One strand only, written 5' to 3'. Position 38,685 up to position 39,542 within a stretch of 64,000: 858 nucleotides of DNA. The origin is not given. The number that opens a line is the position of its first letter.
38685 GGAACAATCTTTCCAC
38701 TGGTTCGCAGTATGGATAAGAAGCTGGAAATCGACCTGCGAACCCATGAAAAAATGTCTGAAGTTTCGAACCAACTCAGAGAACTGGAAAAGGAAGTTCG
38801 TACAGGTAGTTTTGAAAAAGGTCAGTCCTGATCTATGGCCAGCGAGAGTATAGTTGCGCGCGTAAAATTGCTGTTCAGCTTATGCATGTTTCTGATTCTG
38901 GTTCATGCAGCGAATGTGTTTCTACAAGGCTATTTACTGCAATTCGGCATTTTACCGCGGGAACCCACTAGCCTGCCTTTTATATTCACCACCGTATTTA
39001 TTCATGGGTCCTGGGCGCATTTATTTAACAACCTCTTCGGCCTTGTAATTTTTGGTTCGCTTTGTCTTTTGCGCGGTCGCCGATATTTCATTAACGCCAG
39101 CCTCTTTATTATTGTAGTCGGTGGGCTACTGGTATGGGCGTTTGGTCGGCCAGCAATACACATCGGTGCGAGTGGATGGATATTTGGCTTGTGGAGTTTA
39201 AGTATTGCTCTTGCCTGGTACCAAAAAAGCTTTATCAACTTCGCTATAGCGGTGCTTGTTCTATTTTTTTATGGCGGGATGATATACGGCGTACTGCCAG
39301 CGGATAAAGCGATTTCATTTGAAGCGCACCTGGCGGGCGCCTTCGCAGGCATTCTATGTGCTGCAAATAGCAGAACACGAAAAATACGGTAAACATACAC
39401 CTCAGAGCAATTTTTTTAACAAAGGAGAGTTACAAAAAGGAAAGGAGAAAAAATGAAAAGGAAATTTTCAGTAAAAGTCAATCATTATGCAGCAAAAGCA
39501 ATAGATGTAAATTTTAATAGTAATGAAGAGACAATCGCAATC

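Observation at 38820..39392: Rhomboid protease translationally coupled (4-nt gap) to the giant ATPase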

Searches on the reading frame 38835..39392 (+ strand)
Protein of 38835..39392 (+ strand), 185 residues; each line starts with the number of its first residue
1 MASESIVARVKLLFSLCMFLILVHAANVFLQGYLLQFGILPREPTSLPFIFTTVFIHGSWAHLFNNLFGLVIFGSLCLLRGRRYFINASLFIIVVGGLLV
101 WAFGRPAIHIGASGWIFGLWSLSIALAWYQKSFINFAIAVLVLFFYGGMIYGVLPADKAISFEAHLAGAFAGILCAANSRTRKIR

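Call 4: search_protein_families(library=pfam, proteins=[window:38835-39392:+], max_evalue=0.01)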
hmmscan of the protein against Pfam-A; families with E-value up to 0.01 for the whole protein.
window:38835-39392:+ (185 aa): 1 family
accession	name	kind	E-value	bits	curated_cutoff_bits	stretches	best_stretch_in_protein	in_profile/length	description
PF01694.28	Rhomboid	-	1.2e-20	74.6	22.6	1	50-176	7-137/143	Rhomboid domain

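Call 5: find_homologous_proteins(query=window:38835-39392:+)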
Query window:38835-39392:+ (185 aa): 637 proteins with E <= 0.001 among 865 candidates; the best 120 are listed.
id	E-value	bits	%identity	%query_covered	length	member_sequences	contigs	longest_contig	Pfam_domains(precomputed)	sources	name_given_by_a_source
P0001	1.2e-113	395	100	100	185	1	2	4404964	PF01694.29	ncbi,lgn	-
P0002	1.7e-75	271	66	99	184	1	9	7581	PF01694.29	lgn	-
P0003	5.3e-75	269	64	99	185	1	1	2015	PF01694.29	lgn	-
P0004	2.5e-72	261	64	99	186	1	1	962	PF01694.29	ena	-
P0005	3.2e-71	257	63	100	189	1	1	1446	PF01694.29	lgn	-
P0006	8.6e-69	249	65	95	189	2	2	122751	PF01694.29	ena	-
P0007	3.5e-68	247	64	98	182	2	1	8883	PF01694.29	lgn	-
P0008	4.5e-68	247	61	100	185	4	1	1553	PF01694.29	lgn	-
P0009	3.4e-67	244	63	88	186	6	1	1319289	PF01694.29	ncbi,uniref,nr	ncbi:rhomboid family intramembrane serine protease [Teredinibacter turnerae]|uniref:rhomboid family 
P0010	7.0e-67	243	62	100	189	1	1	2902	PF01694.29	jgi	-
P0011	4.3e-66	240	65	90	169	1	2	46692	PF01694.29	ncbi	-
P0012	1.9e-65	238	62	100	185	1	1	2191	PF01694.29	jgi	jgi:membrane associated rhomboid family serine protease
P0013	1.6e-64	235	63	90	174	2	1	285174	PF01694.29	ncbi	-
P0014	2.0e-64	235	58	98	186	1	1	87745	PF01694.29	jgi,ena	-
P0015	5.0e-64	234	61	96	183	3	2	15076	PF01694.29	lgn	-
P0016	1.1e-63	233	58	94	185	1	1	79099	PF01694.29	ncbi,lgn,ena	-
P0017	1.3e-63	232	59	97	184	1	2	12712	PF01694.29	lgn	-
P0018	4.4e-63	231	60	99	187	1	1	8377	PF01694.29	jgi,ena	-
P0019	9.3e-63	229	65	83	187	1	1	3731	PF01694.29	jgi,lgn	-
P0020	1.4e-62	229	60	94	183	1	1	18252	PF01694.29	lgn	-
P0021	3.9e-62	227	58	96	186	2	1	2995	PF01694.29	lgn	-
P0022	8.9e-62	226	60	96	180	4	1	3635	PF01694.29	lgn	-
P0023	1.0e-61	226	61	94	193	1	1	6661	PF01694.29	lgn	-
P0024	1.1e-61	226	60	95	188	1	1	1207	PF01694.29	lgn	-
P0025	3.2e-61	224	57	100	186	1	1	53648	PF01694.29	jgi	-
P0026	3.4e-61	224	58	92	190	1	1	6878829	PF01694.29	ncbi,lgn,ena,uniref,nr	ncbi:rhomboid family intramembrane serine protease [Agarilytica rhodophyticola]|uniref:rhomboid fami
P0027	1.1e-60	223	57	95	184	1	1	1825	PF01694.29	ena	-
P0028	1.2e-60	223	61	94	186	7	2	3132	PF01694.29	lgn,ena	-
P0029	1.4e-60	222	63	83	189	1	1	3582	PF01694.29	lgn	-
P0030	1.7e-60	222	58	95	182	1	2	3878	PF01694.29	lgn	-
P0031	1.9e-60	222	58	95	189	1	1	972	PF01694.29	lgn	-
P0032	2.2e-60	222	62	87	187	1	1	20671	PF01694.29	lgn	-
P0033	2.3e-60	222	60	95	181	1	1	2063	PF01694.29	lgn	-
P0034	4.4e-60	221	58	99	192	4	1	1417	PF01694.29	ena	-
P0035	5.3e-60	220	59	90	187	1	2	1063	PF01694.29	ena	-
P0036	6.3e-60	220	59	94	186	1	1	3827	PF01694.29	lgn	-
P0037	8.5e-60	220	58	96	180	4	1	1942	PF01694.29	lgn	-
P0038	1.0e-59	220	60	95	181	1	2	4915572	PF01694.29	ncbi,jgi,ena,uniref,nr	ncbi:rhomboid family intramembrane serine protease [Teredinibacter haidensis]|uniref:rhomboid family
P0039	1.6e-59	219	56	99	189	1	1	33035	PF01694.29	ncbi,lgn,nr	ncbi:hypothetical protein TDB9533_04731 [Thalassocella blandensis]|nr:hypothetical protein TDB9533_0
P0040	1.6e-59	219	61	91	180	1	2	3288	PF01694.29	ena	-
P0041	2.1e-59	219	56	95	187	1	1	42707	PF01694.29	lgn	-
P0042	2.1e-59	219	63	87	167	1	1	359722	PF01694.29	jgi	-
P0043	2.6e-59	218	62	91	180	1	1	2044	PF01694.29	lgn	-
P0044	3.6e-59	218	60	83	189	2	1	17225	PF01694.29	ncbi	-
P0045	4.3e-59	218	56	96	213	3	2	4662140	PF01694.29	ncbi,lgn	-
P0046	4.3e-59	218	61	88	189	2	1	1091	PF01694.29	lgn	-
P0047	4.4e-59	218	62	84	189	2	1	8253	PF01694.29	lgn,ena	-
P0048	6.3e-59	217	56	97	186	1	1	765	PF01694.29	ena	-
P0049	7.8e-59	217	58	91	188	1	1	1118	PF01694.29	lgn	-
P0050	1.1e-58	216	60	91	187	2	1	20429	PF01694.29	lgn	-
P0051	1.3e-58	216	59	95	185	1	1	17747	PF01694.29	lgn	-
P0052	1.4e-58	216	59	95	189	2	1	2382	PF01694.29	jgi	jgi:membrane associated rhomboid family serine protease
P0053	1.5e-58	216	60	83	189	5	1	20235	PF01694.29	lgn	-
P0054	2.4e-58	215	60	88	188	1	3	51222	PF01694.29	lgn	-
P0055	2.5e-58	215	53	96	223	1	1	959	PF01694.29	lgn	-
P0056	2.9e-58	215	57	96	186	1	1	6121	PF01694.29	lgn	-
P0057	7.1e-58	214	54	99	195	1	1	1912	PF01694.29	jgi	jgi:membrane associated rhomboid family serine protease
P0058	1.3e-57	213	52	99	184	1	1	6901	PF01694.29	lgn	-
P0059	1.3e-57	213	59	78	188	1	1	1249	PF01694.29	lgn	-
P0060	2.0e-57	212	58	96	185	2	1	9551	PF01694.29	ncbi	ncbi:MAG: rhomboid family intramembrane serine protease [Cellvibrionaceae bacterium]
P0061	2.0e-57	212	61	91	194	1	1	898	PF01694.29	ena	-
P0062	2.7e-57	212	59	96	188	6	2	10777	PF01694.29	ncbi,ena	-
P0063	3.3e-57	211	58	91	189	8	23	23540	PF01694.29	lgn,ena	-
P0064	3.3e-57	211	60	91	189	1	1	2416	PF01694.29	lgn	-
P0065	3.5e-57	211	60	91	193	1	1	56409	PF01694.29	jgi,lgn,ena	-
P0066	3.6e-57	211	60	94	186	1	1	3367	PF01694.29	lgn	-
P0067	4.0e-57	211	55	89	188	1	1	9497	PF01694.29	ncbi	-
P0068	4.3e-57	211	55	95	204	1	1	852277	PF01694.29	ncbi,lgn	-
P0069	5.4e-57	211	60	84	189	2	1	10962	PF01694.29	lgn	-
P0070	5.8e-57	211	59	90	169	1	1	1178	PF01694.29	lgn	-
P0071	6.7e-57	210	59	84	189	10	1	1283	PF01694.29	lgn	-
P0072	7.0e-57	210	57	94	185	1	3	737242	PF01694.29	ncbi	ncbi:MAG: rhomboid family intramembrane serine protease [Agarilytica sp.]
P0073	8.3e-57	210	59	84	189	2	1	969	PF01694.29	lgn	-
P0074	8.7e-57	210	58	84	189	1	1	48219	PF01694.29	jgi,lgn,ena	-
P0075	1.2e-56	210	59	84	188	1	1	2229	PF01694.29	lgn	-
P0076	1.4e-56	209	58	91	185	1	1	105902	PF01694.29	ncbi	-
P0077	1.4e-56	209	57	94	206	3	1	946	PF01694.29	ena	-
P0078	1.5e-56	209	57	90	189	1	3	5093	PF01694.29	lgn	-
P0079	1.5e-56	209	58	95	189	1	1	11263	PF01694.29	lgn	-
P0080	1.7e-56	209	55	94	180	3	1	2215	PF01694.29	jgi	-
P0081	1.9e-56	209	60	91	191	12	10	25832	PF01694.29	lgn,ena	-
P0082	2.1e-56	209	61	93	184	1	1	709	PF01694.29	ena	-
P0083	2.3e-56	209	56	94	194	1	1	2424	PF01694.29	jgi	jgi:membrane associated rhomboid family serine protease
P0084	2.3e-56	209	56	95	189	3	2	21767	PF01694.29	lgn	-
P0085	2.6e-56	208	62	91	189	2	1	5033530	PF01694.29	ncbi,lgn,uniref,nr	ncbi:rhomboid family intramembrane serine protease [Teredinibacter sp. KSP-S5-2]|uniref:rhomboid fam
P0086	2.8e-56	208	62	83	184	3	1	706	PF01694.29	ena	-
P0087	2.8e-56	208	60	91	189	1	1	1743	PF01694.29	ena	-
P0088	4.0e-56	208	56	94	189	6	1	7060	PF01694.29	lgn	-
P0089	5.9e-56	207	61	91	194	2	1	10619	PF01694.29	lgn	-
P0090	6.3e-56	207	57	91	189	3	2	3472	PF01694.29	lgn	-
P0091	6.5e-56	207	58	90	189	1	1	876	PF01694.29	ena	-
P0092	7.3e-56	207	59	94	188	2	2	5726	PF01694.29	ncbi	-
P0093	7.9e-56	207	58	94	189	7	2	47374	PF01694.29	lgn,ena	-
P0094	8.2e-56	207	56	97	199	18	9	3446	PF01694.29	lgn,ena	-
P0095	8.7e-56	207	54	92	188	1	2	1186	PF01694.29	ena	-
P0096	9.4e-56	207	58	94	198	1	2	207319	PF01694.29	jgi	-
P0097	1.0e-55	206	58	88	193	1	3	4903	PF01694.29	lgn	-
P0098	1.0e-55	206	59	91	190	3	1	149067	PF01694.29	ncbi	-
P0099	1.1e-55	206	56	91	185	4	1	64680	PF01694.29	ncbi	-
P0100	1.2e-55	206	54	98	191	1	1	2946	PF01694.29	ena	-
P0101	1.5e-55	206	56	99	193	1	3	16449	PF01694.29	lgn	-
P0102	1.6e-55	206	59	94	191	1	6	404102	PF01694.29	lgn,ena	-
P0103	1.8e-55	206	54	97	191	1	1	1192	PF01694.29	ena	-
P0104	1.9e-55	206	57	84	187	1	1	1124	PF01694.29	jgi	-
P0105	2.0e-55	206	59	91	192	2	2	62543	PF01694.29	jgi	-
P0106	2.4e-55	205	55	95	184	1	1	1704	PF01694.29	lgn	-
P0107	2.9e-55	205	55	95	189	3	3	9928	PF01694.29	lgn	-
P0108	3.0e-55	205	59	92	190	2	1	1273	PF01694.29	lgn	-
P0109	3.7e-55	205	56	95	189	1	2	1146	PF01694.29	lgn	-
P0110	3.8e-55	205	57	91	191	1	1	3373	PF01694.29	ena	-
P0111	4.1e-55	205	54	89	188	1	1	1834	PF01694.29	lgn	-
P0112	5.0e-55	204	60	89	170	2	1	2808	PF01694.29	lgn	-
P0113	5.0e-55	204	54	99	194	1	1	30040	PF01694.29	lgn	-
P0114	6.7e-55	204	61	86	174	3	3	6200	PF01694.29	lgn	-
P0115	6.9e-55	204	61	84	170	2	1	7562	PF01694.29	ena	-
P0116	7.1e-55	204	61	94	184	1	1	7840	PF01694.29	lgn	-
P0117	7.3e-55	204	60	91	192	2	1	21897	PF01694.29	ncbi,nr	ncbi:MAG: rhomboid family intramembrane serine protease [Pseudomonadales bacterium]|nr:rhomboid fami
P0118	9.3e-55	203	57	94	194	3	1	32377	PF01694.29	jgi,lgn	jgi:membrane associated rhomboid family serine protease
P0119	9.5e-55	203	61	79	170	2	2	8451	PF01694.29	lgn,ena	-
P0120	9.5e-55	203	58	94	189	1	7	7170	PF01694.29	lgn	-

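Call 6: search_protein_families(library=ncbifam, proteins=[window:38835-39392:+], max_evalue=0.01)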
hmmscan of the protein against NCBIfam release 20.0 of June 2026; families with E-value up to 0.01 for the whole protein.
window:38835-39392:+ (185 aa): 1 family
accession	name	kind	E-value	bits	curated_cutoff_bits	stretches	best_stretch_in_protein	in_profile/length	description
TIGR03902.1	rhom_GG_sort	equivalog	2.1e-08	34.3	84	1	50-176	19-153/154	rhombosortase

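Call 26: find_related_loci(query=A2, collection=metagenome_contigs, flank=10000)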
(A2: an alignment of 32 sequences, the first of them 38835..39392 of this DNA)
Query A2 (185 aa) in metagenome_contigs; peptide patterns used: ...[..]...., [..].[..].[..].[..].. (x = any residue, [..] = any of these).
600 stretches matched a pattern (row limit reached: there are more); 536 encode a relative of the query (tblastn E <= 1e-3); the best 80 are kept; 80 distinct loci.
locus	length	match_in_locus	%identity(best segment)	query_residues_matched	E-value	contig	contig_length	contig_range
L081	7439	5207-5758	60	1-184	3e-68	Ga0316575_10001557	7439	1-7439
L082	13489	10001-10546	58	3-183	1e-67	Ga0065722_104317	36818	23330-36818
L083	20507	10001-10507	59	8-176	2e-67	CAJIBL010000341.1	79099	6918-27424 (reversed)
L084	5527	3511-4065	58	3-185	5e-64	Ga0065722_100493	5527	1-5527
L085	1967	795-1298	59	9-176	9e-64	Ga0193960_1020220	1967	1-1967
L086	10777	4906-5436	59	9-185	5e-62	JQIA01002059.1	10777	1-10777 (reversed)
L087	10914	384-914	57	9-185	3e-60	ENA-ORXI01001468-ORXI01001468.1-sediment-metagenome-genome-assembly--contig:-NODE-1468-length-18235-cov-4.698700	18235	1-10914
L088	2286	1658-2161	58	11-178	1e-60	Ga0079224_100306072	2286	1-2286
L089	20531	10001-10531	55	11-185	4e-59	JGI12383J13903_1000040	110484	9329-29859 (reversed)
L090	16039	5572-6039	61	10-165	2e-58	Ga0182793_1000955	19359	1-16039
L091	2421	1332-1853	53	1-174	1e-58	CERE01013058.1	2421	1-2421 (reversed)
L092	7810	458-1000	55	6-183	1e-57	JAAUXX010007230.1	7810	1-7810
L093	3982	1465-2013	56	9-185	3e-57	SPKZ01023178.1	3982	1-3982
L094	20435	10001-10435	62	32-176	2e-56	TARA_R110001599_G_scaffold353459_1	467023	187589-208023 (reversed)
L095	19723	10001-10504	56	9-176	2e-56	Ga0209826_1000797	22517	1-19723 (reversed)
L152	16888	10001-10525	44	11-182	2e-39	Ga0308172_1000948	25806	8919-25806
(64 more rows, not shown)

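Call 34: search_solved_structures(query=A2, max_evalue=0.01, show_alignments=2)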
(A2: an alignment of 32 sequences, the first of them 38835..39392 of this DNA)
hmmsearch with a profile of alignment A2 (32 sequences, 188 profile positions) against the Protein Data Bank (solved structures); distinct sequences matched with E-value up to 0.01: 0.

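Call 35: search_solved_structures(query=A2, max_evalue=10, show_alignments=2)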
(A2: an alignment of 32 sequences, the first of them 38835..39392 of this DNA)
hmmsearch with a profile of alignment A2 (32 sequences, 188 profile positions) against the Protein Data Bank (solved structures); distinct sequences matched with E-value up to 10: 1.
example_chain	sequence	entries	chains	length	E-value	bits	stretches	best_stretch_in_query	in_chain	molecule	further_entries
8wql_ID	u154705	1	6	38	0.46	13.3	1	133-157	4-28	Photosystem II reaction center protein I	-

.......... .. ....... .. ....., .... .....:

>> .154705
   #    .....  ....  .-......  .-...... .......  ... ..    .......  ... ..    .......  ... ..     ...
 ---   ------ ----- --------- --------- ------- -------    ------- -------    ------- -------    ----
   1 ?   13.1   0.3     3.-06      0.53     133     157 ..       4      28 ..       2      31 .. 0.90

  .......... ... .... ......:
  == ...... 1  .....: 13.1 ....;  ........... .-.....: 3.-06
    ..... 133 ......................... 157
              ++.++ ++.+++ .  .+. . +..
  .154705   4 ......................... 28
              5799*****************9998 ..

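Call 41: list_cluster_members(proteins=[P0001, P0121])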
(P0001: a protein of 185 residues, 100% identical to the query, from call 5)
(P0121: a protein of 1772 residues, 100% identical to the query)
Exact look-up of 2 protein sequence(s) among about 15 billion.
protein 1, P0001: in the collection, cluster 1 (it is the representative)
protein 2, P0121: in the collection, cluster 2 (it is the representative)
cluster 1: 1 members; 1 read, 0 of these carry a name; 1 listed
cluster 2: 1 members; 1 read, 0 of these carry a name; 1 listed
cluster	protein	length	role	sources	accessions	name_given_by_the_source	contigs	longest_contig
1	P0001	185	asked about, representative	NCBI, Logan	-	-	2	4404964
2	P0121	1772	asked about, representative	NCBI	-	-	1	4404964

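Call 42: predict_structure(alignment_id=A2)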
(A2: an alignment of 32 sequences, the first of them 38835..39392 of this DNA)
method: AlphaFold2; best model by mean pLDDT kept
length: 185 residues; sequences in the alignment: 32
mean_pLDDT: 90.0   pTM: 0.86
mean pLDDT of the five models: 90.0, 89.2, 88.5, 87.8, 86.9
residues with pLDDT >= 90: 134; 70-90: 31; 50-70: 19; < 50: 1
segments of 3 or more residues with pLDDT < 50: none
pLDDT, mean of each block of 10 residues (from residue 1): 84 98 98 97 98 96 93 94 96 98 95 94 91 86 70 64 91 93 57
secondary structure, 60 per line:
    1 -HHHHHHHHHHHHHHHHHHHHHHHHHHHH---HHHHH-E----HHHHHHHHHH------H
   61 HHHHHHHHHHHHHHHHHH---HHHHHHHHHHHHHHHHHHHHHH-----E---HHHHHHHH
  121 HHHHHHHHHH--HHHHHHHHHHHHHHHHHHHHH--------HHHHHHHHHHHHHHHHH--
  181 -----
elements in order: H2-29 H33-37 H44-53 H60-78 H82-103 H113-130 H133-153 H162-178
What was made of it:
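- On Rhomboid intramembrane serine protease (Pfam PF01694 / MEROPS S54): AF2 pLDDT 90, pTM 0.86, with six long helices (call 42).
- Checked: The AlphaFold2 model (pLDDT 90, pTM 0.86) has six long helices (call 42).
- The protein is a bare 6-TM core (call 42).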

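Call 45: fold_search(model_id=the predicted structure, library=pdb)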
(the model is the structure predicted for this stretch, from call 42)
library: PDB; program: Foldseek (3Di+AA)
matches with E <= 10: 124; with E <= 0.001: 32
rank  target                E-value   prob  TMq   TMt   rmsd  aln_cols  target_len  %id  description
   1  8ab5_A                2.5e-05  1.00  0.71  0.74   3.5       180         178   20  Structure of E. coli GlpG in complex with peptide derived inhibitor Ac-VRHA-conh-[4-(4-butyl)-phenoxy-1-phenyl-2-butyl (released 2023-10-25)
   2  2o7l                  2.7e-05  1.00  0.65  0.68   4.3       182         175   22  The open-cap conformation of GlpG (released 2006-12-26)
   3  3txt                  3.9e-05  1.00  0.67  0.71   3.8       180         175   19  Crystal structure of GlpG in complex with inhibitor DFP (released 2011-12-07)
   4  2xow                  4.3e-05  1.00  0.70  0.72   3.6       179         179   19  Structure of GlpG in complex with a mechanism-based isocoumarin inhibitor (released 2010-10-13)
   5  6pjr_A                5.0e-05  1.00  0.70  0.73   3.5       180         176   20  Time-resolved structural snapshot of proteolysis by GlpG inside the membrane (released 2019-10-02)
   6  4h1d                  5.3e-05  1.00  0.66  0.70   3.7       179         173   20  Cocrystal structure of GlpG and DFP (released 2013-05-01)
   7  2xtu                  5.6e-05  1.00  0.69  0.70   3.8       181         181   17  Structure of E.coli rhomboid protease GlpG active site mutant, S201T in trigonal crystal form (released 2011-02-02)
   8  6pju_A                5.8e-05  1.00  0.68  0.73   4.0       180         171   22  Time-resolved structural snapshot of proteolysis by GlpG inside the membrane (released 2019-11-27)
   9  3zot                  5.8e-05  1.00  0.70  0.72   3.6       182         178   19  Structure of E.coli rhomboid protease GlpG in complex with monobactam L29 (data set 2) (released 2013-05-22)
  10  6pj5_A                6.1e-05  1.00  0.68  0.70   4.6       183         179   21  Time-resolved structural snapshot of proteolysis by GlpG inside the membrane (released 2019-10-02)
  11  6xrp_A                6.4e-05  1.00  0.70  0.72   3.9       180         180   20  Crystal structure of GlpG in complex with peptide ketoamide inhibitor, Ac-RVWHA-ketoamide-phenylbutyl (released 2020-09-16)
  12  3zmj                  9.1e-05  1.00  0.71  0.73   3.5       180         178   19  Structure of E.coli rhomboid protease GlpG in complex with monobactam L61 (released 2013-05-22)
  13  3zmi                  9.6e-05  1.00  0.68  0.71   3.6       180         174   19  Structure of E.coli rhomboid protease GlpG in complex with monobactam L29 (released 2013-05-22)
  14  6pj4_A                1.0e-04  1.00  0.69  0.71   3.9       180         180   20  Time-resolved structural snapshot of proteolysis by GlpG inside the membrane (released 2019-10-02)
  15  2ic8                  1.0e-04  1.00  0.69  0.70   3.9       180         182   19  Crystal structure of GlpG (released 2006-10-17)
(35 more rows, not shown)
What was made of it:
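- On Rhomboid intramembrane serine protease (Pfam PF01694 / MEROPS S54): The top 33 Foldseek PDB hits are all GlpG, TM 0.63-0.72 (call 45).
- Checked: Its best structural matches are E. coli GlpG structures (TM about 0.7 over about 180 columns, about 20% identity; call 45).
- AF2 pLDDT 90, with a GlpG-like fold at TM about 0.7 (calls 42, 45). The rhomboid active site opens to the periplasmic side, away from a cytoplasmic motor (established GlpG topology; the fold match is in call 45).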

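Call 57: find_encoding_contigs(protein=P0001, flank=10000, max_places=2)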
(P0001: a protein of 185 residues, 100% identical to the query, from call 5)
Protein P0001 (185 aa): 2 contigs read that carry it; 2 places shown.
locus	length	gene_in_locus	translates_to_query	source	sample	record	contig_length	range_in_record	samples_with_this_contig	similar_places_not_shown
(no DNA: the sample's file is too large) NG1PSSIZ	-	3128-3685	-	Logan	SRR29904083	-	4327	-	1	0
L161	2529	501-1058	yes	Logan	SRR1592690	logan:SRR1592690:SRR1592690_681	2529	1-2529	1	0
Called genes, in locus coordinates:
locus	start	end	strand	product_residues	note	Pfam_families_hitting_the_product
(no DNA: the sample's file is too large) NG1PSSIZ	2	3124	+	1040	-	?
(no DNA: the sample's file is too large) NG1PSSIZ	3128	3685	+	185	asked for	PF01694:Rhomboid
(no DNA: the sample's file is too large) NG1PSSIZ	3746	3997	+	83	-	-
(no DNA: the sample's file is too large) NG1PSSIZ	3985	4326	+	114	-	?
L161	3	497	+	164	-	?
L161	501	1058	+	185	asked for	PF01694:Rhomboid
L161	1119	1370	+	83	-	-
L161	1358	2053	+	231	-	PF07894:SACK1 (faint), PF13091:PLDc_2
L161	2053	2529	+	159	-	?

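Call 58: find_encoding_contigs(protein=P0085, flank=10000, max_places=1)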
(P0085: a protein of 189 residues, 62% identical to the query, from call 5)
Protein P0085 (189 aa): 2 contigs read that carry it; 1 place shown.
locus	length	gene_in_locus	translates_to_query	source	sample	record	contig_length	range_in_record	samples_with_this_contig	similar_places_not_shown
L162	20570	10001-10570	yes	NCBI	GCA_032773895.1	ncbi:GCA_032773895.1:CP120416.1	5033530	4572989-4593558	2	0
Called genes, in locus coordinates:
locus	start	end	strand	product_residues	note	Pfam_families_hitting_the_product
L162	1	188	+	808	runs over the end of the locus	PF02518:HATPase_c, PF00204:DNA_gyraseB, PF01751:Toprim, PF21249:GyrB_hook, PF18053:GyrB_insert, PF00986:DNA_gyraseB_C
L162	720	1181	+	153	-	PF09938:DUF2170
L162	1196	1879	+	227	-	PF04012:PspA_IM30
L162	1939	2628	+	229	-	-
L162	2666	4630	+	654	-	-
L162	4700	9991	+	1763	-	PF12458:DUF3686, PF00004:AAA (faint), PF07728:AAA_5 (faint), PF13401:AAA_22 (faint), PF25472:DUF7902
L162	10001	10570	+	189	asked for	PF01694:Rhomboid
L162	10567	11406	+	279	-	PF06167:Peptidase_M90, PF02810:SEC-C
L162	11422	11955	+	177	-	PF13453:Zn_ribbon_TFIIB (faint)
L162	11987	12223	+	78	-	-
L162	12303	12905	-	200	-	PF13495:Phage_int_SAM_4, PF00589:Phage_integrase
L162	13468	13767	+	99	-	-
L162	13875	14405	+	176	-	-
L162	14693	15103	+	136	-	-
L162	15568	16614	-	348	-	PF01548:DEDD_Tnp_IS110, PF02371:Transposase_20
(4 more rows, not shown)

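Call 67: search_protein_families(library=padloc, proteins=[window:38835-39392:+], max_evalue=0.001)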
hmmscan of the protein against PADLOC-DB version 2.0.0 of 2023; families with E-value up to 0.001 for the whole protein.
window:38835-39392:+ (185 aa): 0 families

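Call 68: search_protein_families(library=pfam, proteins=[L152:9980-10525:+], max_evalue=0.01)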
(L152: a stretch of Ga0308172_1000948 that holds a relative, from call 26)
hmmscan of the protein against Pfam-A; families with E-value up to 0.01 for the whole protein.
L152:9980-10525:+ (182 aa): 1 family
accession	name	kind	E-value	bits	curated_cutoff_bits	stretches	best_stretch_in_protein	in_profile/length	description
PF01694.28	Rhomboid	-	2.7e-22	80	22.6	1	47-177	7-142/143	Rhomboid domain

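Call 76: find_encoding_contigs(protein=P0009, flank=9000, max_places=1)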
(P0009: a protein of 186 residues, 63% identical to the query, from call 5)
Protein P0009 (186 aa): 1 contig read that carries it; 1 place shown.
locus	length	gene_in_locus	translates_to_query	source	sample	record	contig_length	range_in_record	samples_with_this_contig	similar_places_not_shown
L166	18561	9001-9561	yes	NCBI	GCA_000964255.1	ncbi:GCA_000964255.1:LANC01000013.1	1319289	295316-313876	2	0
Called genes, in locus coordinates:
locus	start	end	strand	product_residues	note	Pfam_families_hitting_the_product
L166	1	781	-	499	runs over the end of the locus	PF05598:DUF772, PF01609:DDE_Tnp_1, PF13751:DDE_Tnp_1_6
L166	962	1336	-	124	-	-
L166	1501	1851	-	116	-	-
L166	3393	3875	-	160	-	-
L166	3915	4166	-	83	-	-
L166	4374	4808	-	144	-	-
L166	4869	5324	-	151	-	-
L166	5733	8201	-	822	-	PF02927:CelD_N, PF00759:Glyco_hydro_9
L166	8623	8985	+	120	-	-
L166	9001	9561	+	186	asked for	PF01694:Rhomboid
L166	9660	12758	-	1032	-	PF00873:ACR_tran, PF02355:SecD_SecF_C (faint), PF03176:MMPL (weak)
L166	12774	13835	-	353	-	PF25917:BSH_RND (weak), PF25973:BSH_CzcB (weak), PF25954:Beta-barrel_RND_2, PF25967:RND-MFP_C (weak), PF25989:YknX_C, PF25975:CzcB_C (weak)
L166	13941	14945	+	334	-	-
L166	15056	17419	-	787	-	PF00912:Transgly, PF00905:Transpeptidase, PF06832:BiPBP_C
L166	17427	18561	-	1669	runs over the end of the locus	PF17970:bMG1, PF21142:A2M_bMG2, PF11974:bMG3, PF01835:MG2, PF17972:bMG5, PF17962:bMG6, PF07703:A2M_BRD, PF00207:A2M, +2 more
